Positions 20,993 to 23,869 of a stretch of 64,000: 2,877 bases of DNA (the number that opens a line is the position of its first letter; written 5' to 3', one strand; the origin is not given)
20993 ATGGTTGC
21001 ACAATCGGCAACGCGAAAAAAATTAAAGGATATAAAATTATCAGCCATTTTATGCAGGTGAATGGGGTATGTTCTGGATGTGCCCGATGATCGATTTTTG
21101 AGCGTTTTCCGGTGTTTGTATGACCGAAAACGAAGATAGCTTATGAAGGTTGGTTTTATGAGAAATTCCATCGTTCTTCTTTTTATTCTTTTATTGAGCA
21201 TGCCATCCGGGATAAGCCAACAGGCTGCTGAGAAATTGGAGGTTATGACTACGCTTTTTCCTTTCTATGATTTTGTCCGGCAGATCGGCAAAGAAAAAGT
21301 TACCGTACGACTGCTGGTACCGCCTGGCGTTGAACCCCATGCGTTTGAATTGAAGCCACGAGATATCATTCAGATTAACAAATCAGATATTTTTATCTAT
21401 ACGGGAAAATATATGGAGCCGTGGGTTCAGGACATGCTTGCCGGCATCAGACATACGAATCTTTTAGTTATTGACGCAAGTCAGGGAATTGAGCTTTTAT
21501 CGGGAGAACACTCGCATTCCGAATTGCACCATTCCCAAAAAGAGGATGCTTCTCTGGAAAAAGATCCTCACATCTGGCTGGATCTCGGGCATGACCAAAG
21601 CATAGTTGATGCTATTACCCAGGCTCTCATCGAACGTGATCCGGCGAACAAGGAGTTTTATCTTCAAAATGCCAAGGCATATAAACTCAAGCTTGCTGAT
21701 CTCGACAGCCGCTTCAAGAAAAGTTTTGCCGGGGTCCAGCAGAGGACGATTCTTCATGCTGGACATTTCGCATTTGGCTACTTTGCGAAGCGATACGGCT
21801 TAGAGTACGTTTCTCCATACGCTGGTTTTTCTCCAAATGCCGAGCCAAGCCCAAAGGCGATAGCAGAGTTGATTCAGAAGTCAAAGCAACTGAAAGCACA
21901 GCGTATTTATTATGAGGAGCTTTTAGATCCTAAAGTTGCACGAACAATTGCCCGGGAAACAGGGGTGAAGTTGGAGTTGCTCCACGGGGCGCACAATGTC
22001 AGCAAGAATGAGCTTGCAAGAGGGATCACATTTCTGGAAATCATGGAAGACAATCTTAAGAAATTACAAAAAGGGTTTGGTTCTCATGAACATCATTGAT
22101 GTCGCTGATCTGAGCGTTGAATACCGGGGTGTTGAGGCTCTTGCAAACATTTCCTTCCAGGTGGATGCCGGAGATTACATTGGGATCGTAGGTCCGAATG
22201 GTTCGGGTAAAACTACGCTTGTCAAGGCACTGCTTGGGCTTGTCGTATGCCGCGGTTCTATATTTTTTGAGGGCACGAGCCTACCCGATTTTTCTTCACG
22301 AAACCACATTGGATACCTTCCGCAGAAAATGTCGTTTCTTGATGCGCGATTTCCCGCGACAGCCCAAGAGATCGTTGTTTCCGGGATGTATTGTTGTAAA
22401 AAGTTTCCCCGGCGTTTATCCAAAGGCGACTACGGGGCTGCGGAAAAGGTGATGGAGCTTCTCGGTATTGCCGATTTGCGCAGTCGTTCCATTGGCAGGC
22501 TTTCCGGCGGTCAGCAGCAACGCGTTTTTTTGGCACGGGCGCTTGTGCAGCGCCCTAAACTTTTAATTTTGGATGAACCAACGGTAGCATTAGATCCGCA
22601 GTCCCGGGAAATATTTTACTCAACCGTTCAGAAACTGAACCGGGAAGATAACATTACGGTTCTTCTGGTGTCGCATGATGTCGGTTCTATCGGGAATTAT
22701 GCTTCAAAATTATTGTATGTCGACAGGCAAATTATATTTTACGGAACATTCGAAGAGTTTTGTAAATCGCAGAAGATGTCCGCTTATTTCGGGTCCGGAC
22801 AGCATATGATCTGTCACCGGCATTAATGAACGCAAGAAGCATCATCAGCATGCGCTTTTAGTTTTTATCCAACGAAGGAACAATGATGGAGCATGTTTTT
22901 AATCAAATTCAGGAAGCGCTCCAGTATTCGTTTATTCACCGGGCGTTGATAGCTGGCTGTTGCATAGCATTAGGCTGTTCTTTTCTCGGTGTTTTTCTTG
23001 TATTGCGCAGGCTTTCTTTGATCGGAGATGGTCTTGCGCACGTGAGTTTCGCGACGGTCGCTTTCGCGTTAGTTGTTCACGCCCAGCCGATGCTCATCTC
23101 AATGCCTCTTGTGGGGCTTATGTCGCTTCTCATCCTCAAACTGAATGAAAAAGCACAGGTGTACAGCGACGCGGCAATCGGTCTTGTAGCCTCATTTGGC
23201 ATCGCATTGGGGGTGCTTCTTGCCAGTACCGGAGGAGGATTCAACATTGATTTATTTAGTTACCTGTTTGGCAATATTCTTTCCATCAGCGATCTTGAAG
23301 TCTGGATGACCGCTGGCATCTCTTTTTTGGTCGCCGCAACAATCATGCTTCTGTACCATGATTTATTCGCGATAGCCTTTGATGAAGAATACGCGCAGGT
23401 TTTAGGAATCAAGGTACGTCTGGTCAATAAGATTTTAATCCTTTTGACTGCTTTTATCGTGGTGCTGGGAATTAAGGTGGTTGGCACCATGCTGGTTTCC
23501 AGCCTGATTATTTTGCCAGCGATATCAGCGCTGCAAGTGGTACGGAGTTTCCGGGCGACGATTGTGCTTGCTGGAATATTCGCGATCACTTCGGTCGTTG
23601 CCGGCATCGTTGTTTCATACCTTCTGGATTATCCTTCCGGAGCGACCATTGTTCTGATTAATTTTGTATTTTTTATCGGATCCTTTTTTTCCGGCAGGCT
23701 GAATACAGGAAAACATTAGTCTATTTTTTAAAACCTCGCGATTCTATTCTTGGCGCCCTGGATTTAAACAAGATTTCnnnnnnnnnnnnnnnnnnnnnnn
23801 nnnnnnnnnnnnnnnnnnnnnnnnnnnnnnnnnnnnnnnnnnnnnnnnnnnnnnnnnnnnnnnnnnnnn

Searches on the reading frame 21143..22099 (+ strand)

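Call 58: search_protein_families(library=pfam, proteins=[window:21143-22099:+], max_evalue=0.00001)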
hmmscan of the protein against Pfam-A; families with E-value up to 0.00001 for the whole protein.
window:21143-22099:+ (318 aa): 1 family
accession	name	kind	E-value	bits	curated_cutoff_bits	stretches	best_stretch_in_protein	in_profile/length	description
PF01297.22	ZnuA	-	2e-77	260.6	29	1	34-310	1-262/263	Zinc-uptake complex component A periplasmic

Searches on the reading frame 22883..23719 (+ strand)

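Call 58: search_protein_families(library=pfam, proteins=[window:22883-23719:+], max_evalue=0.00001)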
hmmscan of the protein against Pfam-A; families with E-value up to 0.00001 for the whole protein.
window:22883-23719:+ (278 aa): 1 family
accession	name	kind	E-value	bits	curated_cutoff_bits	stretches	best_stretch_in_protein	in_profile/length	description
PF00950.22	ABC-3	-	1.5e-63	215.2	20.1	1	14-269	1-256/258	ABC 3 transport family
